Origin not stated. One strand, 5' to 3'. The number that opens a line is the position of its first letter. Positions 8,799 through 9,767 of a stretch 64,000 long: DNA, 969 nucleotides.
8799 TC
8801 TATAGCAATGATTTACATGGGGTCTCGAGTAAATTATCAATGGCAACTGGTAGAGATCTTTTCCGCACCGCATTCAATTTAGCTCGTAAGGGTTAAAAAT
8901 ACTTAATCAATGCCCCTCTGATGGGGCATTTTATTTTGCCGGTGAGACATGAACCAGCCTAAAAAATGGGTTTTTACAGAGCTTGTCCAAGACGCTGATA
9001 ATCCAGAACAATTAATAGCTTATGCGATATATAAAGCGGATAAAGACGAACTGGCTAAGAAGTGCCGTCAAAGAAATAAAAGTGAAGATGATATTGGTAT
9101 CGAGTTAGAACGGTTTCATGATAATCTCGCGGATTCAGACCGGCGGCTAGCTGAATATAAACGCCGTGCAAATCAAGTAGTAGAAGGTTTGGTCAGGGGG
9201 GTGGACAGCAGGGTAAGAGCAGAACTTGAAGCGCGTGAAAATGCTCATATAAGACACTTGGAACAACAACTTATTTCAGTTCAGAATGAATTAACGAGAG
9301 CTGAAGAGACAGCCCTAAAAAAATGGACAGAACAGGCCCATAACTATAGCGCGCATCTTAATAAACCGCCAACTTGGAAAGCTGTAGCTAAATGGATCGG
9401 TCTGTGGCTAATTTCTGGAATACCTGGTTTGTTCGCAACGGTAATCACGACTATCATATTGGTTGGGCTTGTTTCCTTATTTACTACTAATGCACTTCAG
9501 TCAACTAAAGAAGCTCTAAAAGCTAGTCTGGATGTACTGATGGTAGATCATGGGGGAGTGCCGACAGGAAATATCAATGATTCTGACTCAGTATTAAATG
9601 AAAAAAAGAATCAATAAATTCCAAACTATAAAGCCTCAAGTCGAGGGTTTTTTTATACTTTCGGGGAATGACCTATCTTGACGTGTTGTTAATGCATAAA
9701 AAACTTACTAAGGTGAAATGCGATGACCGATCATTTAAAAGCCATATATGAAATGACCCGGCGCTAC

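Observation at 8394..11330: Low-GC island with two membrane-anchored coiled-coil proteins and an amber-interrupted HTH gene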

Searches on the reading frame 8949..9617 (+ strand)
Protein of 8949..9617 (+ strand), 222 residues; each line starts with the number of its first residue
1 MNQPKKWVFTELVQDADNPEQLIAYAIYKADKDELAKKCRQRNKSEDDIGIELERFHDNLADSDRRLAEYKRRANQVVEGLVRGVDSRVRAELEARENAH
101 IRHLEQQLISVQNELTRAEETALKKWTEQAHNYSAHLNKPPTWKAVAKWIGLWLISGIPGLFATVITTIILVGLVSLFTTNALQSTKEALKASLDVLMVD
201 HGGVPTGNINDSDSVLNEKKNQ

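Call 7: search_protein_families(library=pfam, proteins=[window:8949-9617:+], max_evalue=1)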
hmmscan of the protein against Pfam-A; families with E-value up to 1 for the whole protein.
window:8949-9617:+ (222 aa): 2 families
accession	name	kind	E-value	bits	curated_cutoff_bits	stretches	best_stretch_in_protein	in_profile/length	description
PF02601.20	Exonuc_VII_L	-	0.11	12.3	35.9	1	35-138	160-267/315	Exonuclease VII, large subunit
PF13179.11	DUF4006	-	0.13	12.6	22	1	151-189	6-41/64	Family of unknown function (DUF4006)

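Call 8: search_protein_families(library=phrogs, proteins=[window:8949-9617:+], max_evalue=0.1)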
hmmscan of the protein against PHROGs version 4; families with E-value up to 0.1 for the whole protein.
window:8949-9617:+ (222 aa): 4 families
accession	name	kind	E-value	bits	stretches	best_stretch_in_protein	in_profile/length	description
phrog_25194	-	unknown function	1e-44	154.1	1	2-197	3-202/234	-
phrog_22648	-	unknown function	2e-06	28.8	1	6-175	11-177/203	-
phrog_13576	-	other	0.00073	20.7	1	52-132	29-109/126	methyltransferase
phrog_910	-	tail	0.044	14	1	162-217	249-304/497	tail collar fiber protein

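Call 9: search_protein_families(library=padloc, proteins=[window:8949-9617:+], max_evalue=1)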
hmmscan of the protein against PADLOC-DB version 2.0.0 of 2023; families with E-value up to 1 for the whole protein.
window:8949-9617:+ (222 aa): 4 families
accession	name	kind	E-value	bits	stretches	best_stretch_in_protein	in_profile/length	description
PDLC00650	ZorA3|ZorA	-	0.0012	15.5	1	45-139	503-700/1063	MotA/ExbB/TolQ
PDLC00647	ZorA3|ZorA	-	0.0013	15.3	1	36-138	367-470/780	MotA/ExbB/TolQ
PDLC00505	JetC1|JetC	-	0.033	10.2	1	26-135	695-806/1118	DUF3584 domain; MukB-like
PDLC00519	JetC1|JetC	-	0.035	10.3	1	16-125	256-368/1097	DUF3584 domain; MukB-like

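Call 11: search_dna_similar(query=window:8949-9617:+, collection=phages, mode=protein, max_rows=30, max_evalue=0.001)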
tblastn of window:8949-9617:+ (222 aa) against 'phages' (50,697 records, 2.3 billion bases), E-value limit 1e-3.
No match.

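Call 16: find_homologous_proteins(query=window:8949-9617:+)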
Query window:8949-9617:+ (222 aa): 27 proteins with E <= 0.001 among 301 candidates.
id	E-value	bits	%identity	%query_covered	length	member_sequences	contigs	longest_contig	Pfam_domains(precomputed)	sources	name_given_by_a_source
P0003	5.4e-142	488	100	100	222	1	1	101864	-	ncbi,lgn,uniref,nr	ncbi:hypothetical protein [Nissabacter sp. SGAir0207]|uniref:hypothetical protein n=1 Tax=Nissabacte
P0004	1.4e-73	265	56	94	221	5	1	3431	-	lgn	-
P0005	3.6e-62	228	48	99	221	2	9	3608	-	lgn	-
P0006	9.2e-53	197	51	88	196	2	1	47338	-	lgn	-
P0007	5.8e-51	191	46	91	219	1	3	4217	-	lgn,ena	-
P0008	5.6e-47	178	45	90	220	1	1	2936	-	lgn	-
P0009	2.6e-46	176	43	92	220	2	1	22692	-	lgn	-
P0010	2.5e-45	173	41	92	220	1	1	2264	-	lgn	-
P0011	3.8e-45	172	45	99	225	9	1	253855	-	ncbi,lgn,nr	ncbi:Uncharacterised protein [Klebsiella pneumoniae]|nr:Uncharacterised protein [Klebsiella pneumoni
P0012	2.2e-44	170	43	91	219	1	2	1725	-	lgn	-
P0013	3.9e-44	169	45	92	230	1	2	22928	-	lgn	-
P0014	7.6e-44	168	41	92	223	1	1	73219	-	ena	-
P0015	1.4e-43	167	44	95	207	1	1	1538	-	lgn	-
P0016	6.1e-43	165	44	95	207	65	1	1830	-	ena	-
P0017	1.1e-42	164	44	95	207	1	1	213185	-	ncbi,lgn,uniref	ncbi:hypothetical protein ABW286_16225 [Erwinia papayae]|uniref:Uncharacterized protein n=1 Tax=Erwi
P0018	1.1e-41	161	42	95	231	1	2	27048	-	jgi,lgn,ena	jgi:hypothetical protein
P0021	8.1e-40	155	43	95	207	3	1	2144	-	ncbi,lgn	-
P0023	2.0e-33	134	40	88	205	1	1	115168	-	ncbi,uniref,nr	ncbi:hypothetical protein HGT70_14420 [Rosenbergiella collisarenosi]|uniref:hypothetical protein n=1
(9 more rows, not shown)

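Call 21: search_protein_families(library=ncbifam, proteins=[window:8949-9617:+], max_evalue=0.1)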
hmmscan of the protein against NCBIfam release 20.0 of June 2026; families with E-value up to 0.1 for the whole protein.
window:8949-9617:+ (222 aa): 4 families
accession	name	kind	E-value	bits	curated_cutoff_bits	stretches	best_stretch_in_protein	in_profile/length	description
NF045778.1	gas_vesic_GvpL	equivalog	0.0059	16.4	200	1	52-131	124-207/260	gas vesicle protein GvpL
NF045497.1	IsobCoAmut_IcmF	equivalog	0.04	11.7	1500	1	35-135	406-506/1076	fused isobutyryl-CoA mutase/GTPase IcmF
NF011023.0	PRK14452.1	equivalog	0.066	13.4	113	1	62-131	10-82/107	acylphosphatase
NF011013.0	PRK14441.1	equivalog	0.071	13.2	114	0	72-130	5-66/93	acylphosphatase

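Call 40: find_encoding_contigs(protein=P0011, flank=6000, max_places=2)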
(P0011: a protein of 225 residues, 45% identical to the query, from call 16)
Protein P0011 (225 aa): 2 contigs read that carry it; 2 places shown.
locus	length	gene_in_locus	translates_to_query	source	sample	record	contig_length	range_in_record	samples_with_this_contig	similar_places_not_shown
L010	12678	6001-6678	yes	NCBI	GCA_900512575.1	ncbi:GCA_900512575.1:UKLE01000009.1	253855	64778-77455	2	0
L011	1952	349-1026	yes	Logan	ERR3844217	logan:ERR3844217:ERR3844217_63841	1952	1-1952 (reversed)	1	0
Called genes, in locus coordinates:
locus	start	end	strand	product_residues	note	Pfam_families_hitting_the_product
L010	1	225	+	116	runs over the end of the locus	PF04965:GPW_gp25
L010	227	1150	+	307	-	PF26776:Baseplate_J_N, PF26079:Baseplate_J_C (weak)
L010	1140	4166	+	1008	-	PF09684:Tail_P2_I, PF02368:Big_2, PF13855:LRR_8 (faint), PF03382:DUF285 (faint), PF13306:LRR_5 (faint)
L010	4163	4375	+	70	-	-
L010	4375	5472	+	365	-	PF12571:Phage_tail_fib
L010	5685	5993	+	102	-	-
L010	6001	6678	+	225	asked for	-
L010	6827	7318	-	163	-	PF06995:Phage_P2_GpU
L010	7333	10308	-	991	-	PF10145:PhageMin_Tail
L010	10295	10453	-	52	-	PF06528:Phage_P2_GpE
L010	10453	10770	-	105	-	-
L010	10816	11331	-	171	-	PF04985:Phage_tube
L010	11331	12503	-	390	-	PF22671:Gp18_domIII_N, PF04984:Phage_sheath_1, PF17482:Phage_sheath_1C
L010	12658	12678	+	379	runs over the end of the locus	PF05954:Phage_GPD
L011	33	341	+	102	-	-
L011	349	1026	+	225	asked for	-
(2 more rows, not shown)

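Call 41: find_encoding_contigs(protein=P0017, flank=6000, max_places=2)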
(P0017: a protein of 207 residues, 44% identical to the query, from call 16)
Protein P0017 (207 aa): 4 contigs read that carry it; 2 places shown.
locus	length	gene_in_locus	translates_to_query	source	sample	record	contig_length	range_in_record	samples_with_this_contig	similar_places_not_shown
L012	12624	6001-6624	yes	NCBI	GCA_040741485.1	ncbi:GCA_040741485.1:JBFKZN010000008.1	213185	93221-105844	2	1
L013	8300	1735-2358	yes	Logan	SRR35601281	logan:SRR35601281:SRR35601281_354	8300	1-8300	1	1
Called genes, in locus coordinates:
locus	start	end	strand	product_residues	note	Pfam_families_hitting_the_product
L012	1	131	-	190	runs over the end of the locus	PF04972:BON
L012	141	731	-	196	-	PF13580:SIS_2, PF01380:SIS (weak)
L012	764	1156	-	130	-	PF02021:UPF0102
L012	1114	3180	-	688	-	PF04348:LppC, PF25058:ARM_TT21 (faint), PF04348:LppC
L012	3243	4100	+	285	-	PF00590:TP_methylase, PF23016:RsmI_C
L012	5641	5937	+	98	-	-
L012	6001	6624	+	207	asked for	-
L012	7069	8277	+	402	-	PF14486:DUF4432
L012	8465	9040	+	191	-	PF03695:UPF0149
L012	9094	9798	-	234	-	PF02678:Pirin, PF17954:Pirin_C_2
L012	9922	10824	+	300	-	PF00126:HTH_1, PF03466:LysR_substrate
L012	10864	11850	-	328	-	PF13409:GST_N_2, PF00043:GST_C (weak), PF14497:GST_C_3 (weak), PF13410:GST_C_2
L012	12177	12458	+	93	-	-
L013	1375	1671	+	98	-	-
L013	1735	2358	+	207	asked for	-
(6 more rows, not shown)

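Call 42: find_encoding_contigs(protein=P0006, flank=6000, max_places=2)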
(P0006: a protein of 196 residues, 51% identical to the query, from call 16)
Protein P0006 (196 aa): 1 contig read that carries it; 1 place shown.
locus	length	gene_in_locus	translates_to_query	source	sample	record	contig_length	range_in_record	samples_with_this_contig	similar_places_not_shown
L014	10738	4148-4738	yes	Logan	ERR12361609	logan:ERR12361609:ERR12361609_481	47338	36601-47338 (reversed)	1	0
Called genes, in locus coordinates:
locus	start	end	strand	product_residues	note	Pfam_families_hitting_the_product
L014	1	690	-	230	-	?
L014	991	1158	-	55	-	-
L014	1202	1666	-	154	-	-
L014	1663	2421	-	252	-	-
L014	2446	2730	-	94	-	PF05488:PAAR_motif (weak)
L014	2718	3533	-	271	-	-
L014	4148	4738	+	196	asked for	-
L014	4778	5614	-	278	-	-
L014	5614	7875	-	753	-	PF00145:DNA_methylase, PF02086:MethyltransfD12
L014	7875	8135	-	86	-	-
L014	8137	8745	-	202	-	-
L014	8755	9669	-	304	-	PF04381:RdgC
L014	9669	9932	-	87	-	-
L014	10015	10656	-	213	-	-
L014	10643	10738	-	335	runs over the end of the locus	-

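Call 60: predict_structure(alignment_id=A5)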
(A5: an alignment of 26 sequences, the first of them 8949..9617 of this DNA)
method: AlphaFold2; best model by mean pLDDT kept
length: 222 residues; sequences in the alignment: 26
mean_pLDDT: 77.7   pTM: 0.48
mean pLDDT of the five models: 77.7, 77.5, 76.2, 75.8, 73.5
residues with pLDDT >= 90: 123; 70-90: 13; 50-70: 53; < 50: 33
segments of 3 or more residues with pLDDT < 50: 181-183, 200-222
pLDDT, mean of each block of 10 residues (from residue 1): 82 94 97 98 98 96 95 96 93 96 97 96 93 74 64 57 64 59 50 52 34 32 34
secondary structure, 60 per line:
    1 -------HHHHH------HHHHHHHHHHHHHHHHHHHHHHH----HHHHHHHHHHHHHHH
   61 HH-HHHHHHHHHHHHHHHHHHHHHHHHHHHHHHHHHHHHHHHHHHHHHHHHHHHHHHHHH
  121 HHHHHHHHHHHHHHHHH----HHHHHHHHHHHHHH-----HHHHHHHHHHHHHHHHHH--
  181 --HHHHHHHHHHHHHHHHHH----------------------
elements in order: H8-12 H19-41 H46-62 H64-137 H142-155 H161-178 H183-200

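Call 61: search_solved_structures(query=A5, max_evalue=1)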
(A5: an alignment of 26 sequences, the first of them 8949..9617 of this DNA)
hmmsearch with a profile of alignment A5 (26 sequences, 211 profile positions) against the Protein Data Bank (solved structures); distinct sequences matched with E-value up to 1: 2.
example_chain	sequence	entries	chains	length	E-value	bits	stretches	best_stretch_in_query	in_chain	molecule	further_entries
2w51_A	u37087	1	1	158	0.4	13.6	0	47-129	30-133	PROTEIN ARMET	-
2kvd_A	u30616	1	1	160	0.42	13.6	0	47-129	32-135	Mesencephalic astrocyte-derived neurotrophic factor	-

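Call 65: fold_search(model_id=the predicted structure, library=pdb)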
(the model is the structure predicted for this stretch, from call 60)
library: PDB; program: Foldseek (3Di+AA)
matches with E <= 10: 43; with E <= 0.001: 0
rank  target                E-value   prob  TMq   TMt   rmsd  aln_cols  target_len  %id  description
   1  9eom                  4.7e-01  0.28  0.27  0.27  29.4       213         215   14  250A Vipp1 dL10Ala helical tubes in the presence of EPL (released 2024-10-16)
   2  9d80_C                8.5e-01  0.16  0.27  0.23  31.6       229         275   12  Shigella flexneri bacteriophage Moo19 Tail (released 2025-01-15)
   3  6y07_MODEL_1_A        1.1e+00  0.13  0.15  0.20  14.5        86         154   20  Designing a Granulopoietic Protein by Topological Rescaffolding 1: Sohair (released 2020-03-18)
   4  9d83_C                3.2e+00  0.05  0.18  0.20  27.6       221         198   14  Shigella flexneri bacteriophage B2 tail (released 2025-01-15)
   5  1r1d_A                3.4e+00  0.28  0.20  0.19   3.5        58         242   21  Structure of a Carboxylesterase from Bacillus stearothermophilus (released 2004-03-02)
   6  9dec_A                3.4e+00  0.14  0.17  0.40  11.1        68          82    9  Crystal Structure of D9-threaded (released 2025-03-26)
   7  8cqn_A                3.9e+00  0.06  0.18  0.21  20.9       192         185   17  Crystal structure of Borrelia burgdorferi paralogous family 12 outer surface protein BBK01 (released 2024-03-13)
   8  8ilt_E                4.8e+00  0.23  0.19  0.17   4.0        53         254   21  Crystal structure of Est30 (released 2024-03-06)
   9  9dec_B                4.8e+00  0.06  0.15  0.35  12.0        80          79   10  Crystal Structure of D9-threaded (released 2025-03-26)
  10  3k29                  5.1e+00  0.08  0.23  0.30  12.2       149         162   17  Structure of a putative YscO homolog CT670 from Chlamydia trachomatis (released 2009-10-13)
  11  5hyn_C                5.1e+00  0.02  0.11  0.17  14.3       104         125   10  Structure of Human Polycomb Repressive Complex 2 (PRC2) with oncogenic histone H3K27M peptide (released 2016-05-11)
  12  8ilt_A                5.4e+00  0.23  0.20  0.18   4.1        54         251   20  Crystal structure of Est30 (released 2024-03-06)
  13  3jc1_Ab               5.4e+00  0.08  0.22  0.29  16.5       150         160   14  Electron cryo-microscopy of the IST1-CHMP1B ESCRT-III copolymer (released 2015-12-16)
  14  9e8m_A                6.2e+00  0.11  0.10  0.16   5.8        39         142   26  Covalent inhibitor VVD-442 bound to the RAS binding domain (RBD) of PI3Ka (released 2025-01-01)
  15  6egc                  6.2e+00  0.04  0.14  0.18  10.2        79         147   20  Single-chain version of 2L4HC2_23 (PDB 5J0K) (released 2019-05-29)
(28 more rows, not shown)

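Call 74: find_encoding_contigs(protein=P0014, flank=6000, max_places=2)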
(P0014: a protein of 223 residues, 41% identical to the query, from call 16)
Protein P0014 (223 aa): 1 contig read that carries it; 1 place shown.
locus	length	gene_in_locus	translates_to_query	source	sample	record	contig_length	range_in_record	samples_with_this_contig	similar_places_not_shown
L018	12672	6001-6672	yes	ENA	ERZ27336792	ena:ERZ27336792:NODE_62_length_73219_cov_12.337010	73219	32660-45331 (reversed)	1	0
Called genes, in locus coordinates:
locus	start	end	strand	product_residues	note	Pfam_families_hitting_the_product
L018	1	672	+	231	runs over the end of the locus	-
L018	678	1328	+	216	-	-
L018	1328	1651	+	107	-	-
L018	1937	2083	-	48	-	PF13683:rve_3 (faint)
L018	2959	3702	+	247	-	PF20613:HipA_2 (faint)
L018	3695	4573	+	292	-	-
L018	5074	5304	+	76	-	-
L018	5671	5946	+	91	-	-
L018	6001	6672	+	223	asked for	-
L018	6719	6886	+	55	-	-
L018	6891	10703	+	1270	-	PF13289:SIR2_2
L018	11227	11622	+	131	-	-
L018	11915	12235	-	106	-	-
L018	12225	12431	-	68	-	-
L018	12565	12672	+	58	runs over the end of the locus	-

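Call 75: find_encoding_contigs(protein=P0013, flank=6000, max_places=2)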
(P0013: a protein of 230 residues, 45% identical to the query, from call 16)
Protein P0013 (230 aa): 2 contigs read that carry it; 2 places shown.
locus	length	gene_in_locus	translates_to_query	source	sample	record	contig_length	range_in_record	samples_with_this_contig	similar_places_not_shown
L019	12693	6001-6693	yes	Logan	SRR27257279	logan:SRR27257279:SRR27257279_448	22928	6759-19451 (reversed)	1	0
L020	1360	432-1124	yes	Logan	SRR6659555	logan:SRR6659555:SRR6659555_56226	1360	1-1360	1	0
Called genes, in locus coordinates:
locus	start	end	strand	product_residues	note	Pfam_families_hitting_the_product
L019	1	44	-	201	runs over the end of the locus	PF07022:Phage_CI_repr, PF16452:Phage_CI_C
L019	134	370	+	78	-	-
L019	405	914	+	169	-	PF06892:Phage_CP76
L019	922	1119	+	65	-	-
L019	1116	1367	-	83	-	-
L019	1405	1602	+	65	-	PF10893:Phage_186_Fil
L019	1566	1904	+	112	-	PF17282:DUF5347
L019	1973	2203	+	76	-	PF10809:DUF2732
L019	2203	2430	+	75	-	PF01258:zf-dskA_traR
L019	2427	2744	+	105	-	PF17399:DUF5405 (weak)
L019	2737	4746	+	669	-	PF05840:Phage_GPA, PF23343:REP_ORF2-G2P (weak)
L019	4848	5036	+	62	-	-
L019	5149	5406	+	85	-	-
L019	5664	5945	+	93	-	-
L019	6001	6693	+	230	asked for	-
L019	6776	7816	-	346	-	PF04860:Phage_portal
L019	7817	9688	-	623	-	PF06056:Terminase_5, PF03237:Terminase_6N, PF17289:Terminase_6C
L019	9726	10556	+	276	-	PF05929:Phage_GPO_N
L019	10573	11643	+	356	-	PF05125:Phage_cap_P2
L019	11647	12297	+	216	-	PF05944:Phage_term_smal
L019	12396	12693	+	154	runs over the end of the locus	PF05926:Phage_GPL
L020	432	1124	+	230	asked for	-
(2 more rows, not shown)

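Call 76: find_encoding_contigs(protein=P0023, flank=6000, max_places=2)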
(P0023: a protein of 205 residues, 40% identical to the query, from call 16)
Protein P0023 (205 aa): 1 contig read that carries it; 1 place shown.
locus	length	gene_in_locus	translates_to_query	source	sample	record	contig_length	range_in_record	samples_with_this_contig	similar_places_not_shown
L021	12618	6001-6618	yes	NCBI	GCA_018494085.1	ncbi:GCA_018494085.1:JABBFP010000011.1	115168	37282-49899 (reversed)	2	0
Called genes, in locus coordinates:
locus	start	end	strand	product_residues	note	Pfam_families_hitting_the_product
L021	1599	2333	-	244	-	PF01051:Rep3_N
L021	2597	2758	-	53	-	-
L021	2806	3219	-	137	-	PF01381:HTH_3 (weak)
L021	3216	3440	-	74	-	PF09907:HigB_toxin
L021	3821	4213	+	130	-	-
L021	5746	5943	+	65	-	-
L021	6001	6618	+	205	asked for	-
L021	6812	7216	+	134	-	-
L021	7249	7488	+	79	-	-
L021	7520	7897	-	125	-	PF25682:Phage_VG64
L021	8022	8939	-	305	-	PF04381:RdgC, PF26343:VapC50_C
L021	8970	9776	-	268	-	PF02086:MethyltransfD12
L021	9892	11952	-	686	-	PF00270:DEAD (weak), PF13307:Helicase_C_2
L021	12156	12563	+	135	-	-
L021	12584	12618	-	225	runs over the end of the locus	-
